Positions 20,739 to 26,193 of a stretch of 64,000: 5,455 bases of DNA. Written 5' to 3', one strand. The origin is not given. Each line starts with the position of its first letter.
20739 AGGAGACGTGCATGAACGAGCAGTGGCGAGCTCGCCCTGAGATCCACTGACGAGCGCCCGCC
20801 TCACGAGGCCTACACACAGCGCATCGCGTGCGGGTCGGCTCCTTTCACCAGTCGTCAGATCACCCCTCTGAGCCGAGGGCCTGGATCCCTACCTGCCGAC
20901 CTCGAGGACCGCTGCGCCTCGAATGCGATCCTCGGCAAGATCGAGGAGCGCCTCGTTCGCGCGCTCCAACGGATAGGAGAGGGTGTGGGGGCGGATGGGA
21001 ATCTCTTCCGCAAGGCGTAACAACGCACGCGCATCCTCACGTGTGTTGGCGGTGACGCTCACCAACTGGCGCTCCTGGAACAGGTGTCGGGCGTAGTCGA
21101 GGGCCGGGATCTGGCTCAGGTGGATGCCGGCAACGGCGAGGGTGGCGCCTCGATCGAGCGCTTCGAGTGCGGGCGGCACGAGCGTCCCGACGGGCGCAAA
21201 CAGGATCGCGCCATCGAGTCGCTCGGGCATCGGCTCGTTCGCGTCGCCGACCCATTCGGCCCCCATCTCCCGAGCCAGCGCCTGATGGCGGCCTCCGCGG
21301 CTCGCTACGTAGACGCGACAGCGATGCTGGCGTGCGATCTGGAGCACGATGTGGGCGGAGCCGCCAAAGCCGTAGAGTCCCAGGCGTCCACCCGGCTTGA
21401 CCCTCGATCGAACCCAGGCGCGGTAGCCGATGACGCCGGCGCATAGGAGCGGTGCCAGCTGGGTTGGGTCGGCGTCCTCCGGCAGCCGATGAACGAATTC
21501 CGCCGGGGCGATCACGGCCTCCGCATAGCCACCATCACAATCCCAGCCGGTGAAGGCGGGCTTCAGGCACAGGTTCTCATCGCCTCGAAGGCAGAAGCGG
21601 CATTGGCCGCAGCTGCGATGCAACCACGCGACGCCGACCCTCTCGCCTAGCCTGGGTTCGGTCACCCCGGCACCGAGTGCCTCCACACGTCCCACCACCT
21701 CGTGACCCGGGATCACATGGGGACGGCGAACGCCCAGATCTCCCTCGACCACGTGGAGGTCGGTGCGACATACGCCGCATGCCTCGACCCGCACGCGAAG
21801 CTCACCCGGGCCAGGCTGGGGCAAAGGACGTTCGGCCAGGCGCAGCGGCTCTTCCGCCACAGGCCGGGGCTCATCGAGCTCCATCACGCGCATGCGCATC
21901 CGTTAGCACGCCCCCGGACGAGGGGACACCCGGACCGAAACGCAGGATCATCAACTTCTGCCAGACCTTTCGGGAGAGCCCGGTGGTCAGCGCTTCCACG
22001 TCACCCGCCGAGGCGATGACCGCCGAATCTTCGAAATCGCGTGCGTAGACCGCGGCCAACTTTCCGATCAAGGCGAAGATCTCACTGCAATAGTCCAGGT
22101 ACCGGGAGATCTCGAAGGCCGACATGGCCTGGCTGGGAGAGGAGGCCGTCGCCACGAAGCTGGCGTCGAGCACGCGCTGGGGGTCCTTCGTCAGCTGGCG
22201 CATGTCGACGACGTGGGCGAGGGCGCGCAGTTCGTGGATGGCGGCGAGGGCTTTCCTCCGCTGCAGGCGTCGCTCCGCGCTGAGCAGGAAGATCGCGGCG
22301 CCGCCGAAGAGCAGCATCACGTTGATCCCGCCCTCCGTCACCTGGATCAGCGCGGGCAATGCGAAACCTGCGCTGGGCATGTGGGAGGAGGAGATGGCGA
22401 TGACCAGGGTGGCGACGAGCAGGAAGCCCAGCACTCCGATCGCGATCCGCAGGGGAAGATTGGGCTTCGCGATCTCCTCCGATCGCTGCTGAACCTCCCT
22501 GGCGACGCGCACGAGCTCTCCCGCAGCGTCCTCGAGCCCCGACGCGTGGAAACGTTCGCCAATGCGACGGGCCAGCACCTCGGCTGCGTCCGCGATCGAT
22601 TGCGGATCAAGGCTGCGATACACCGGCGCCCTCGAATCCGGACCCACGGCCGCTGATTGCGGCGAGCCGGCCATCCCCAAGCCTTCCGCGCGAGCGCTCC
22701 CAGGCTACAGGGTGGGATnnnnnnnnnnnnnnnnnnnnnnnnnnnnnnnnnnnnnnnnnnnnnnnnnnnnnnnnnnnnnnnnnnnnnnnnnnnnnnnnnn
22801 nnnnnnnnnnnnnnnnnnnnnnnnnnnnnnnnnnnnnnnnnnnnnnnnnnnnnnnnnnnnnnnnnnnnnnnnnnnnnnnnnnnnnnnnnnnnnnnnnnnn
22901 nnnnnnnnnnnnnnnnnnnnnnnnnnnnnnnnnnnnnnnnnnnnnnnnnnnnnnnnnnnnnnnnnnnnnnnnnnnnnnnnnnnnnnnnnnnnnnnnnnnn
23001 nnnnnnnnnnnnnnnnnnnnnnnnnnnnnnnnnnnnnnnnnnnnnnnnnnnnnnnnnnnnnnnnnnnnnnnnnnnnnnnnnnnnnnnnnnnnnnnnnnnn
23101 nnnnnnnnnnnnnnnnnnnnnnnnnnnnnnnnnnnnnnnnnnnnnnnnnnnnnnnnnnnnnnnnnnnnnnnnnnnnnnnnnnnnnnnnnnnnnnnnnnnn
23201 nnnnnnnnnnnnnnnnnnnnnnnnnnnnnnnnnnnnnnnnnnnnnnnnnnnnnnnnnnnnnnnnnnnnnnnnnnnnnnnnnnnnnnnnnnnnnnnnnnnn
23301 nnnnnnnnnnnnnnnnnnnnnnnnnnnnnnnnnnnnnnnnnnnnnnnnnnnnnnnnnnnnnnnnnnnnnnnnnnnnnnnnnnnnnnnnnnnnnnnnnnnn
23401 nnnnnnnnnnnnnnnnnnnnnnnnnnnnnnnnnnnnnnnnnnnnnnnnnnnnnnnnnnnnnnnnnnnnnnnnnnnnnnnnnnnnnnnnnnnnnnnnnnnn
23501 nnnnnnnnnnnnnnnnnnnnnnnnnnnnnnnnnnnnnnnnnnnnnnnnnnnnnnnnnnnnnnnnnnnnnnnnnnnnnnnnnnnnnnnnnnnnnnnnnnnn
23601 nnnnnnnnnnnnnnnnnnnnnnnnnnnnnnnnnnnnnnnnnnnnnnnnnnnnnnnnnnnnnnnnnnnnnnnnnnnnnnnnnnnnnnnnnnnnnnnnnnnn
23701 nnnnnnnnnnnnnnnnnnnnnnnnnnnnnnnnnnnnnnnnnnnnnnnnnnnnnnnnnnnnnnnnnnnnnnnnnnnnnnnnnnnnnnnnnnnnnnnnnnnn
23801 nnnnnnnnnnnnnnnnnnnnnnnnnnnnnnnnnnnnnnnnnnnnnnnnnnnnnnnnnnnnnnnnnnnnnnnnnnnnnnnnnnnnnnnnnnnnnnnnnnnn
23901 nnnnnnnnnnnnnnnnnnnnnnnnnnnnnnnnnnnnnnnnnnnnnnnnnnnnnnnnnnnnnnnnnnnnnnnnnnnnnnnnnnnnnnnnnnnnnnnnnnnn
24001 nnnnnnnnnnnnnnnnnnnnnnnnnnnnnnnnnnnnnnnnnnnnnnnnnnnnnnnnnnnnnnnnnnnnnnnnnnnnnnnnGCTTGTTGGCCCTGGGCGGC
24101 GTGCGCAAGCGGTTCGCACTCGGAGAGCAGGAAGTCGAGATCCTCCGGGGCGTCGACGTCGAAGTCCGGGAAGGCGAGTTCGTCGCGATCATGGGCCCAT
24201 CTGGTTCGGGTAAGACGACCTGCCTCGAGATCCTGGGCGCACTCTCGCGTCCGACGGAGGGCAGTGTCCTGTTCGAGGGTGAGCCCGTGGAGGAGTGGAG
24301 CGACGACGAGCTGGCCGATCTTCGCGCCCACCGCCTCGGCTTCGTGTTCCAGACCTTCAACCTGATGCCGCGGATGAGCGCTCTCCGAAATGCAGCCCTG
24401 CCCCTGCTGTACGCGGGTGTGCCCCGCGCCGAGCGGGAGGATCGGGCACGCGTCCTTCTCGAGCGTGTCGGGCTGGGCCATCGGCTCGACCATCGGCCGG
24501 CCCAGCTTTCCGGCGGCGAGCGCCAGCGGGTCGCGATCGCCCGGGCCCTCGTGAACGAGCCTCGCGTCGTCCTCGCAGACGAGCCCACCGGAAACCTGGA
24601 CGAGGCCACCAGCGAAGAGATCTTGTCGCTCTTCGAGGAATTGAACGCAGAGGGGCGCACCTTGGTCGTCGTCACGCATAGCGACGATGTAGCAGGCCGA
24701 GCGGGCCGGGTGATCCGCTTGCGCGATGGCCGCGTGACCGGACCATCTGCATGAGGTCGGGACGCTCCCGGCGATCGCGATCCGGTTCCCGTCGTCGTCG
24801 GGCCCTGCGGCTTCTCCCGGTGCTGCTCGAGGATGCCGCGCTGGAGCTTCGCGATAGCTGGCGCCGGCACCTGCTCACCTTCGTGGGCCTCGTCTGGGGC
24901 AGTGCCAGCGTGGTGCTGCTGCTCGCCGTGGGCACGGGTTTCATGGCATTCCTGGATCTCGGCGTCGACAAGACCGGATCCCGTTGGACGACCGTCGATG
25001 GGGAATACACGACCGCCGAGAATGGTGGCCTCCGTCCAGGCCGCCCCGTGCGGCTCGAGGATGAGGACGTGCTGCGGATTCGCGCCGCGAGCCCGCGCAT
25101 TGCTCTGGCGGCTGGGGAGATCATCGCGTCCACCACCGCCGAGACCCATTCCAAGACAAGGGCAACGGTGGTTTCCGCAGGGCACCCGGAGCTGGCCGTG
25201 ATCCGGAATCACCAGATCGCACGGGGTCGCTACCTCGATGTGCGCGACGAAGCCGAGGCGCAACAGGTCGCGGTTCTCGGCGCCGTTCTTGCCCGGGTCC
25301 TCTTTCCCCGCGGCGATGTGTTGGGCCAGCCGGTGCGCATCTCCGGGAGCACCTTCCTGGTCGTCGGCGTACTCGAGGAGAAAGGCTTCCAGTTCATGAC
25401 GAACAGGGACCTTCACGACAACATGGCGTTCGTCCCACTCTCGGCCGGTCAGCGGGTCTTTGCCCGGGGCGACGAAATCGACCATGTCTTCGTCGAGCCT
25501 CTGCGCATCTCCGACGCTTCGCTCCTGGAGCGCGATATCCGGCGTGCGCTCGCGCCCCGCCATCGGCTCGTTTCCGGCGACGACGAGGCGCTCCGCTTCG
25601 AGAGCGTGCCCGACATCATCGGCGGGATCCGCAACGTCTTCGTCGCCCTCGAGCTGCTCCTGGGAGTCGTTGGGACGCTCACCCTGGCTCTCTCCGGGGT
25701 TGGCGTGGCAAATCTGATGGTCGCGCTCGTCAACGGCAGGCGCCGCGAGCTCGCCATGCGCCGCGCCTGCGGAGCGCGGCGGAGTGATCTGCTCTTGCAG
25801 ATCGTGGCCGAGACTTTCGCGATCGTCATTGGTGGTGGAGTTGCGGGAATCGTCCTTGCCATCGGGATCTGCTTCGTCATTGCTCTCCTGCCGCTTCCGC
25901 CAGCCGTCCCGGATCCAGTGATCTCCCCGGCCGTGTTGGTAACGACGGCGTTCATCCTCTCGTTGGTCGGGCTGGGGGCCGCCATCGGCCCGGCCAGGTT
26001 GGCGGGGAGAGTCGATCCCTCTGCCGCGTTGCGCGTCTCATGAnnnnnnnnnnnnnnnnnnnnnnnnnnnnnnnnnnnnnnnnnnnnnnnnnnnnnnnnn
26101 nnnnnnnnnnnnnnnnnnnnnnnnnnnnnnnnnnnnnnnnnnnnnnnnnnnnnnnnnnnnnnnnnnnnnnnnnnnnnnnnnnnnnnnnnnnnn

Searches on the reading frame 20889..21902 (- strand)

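Call 72: search_protein_families(library=pfam, proteins=[window:20889-21902:-], max_evalue=0.00001)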
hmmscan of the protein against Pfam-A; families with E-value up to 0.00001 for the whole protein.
window:20889-21902:- (337 aa): 2 families
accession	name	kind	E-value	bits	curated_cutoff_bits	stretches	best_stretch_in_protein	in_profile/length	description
PF08240.17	ADH_N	-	9.2e-30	103.4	23.5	1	31-142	1-104/104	Alcohol dehydrogenase GroES-like domain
PF00107.32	ADH_zinc_N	-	1.3e-09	38.5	31.8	1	184-299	4-128/129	Zinc-binding dehydrogenase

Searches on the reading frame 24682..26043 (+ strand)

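Call 38: search_protein_families(library=pfam, proteins=[window:24682-26043:+], max_evalue=0.00001)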
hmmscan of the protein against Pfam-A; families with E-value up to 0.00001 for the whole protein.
window:24682-26043:+ (453 aa): 2 families
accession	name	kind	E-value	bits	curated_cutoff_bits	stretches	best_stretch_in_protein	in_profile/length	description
PF12704.14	MacB_PCD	-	5.3e-28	99.2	27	1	64-283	2-201/207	MacB-like periplasmic core domain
PF02687.27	FtsX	-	4.3e-14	53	25.5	1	329-441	2-115/120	FtsX-like permease C-terminal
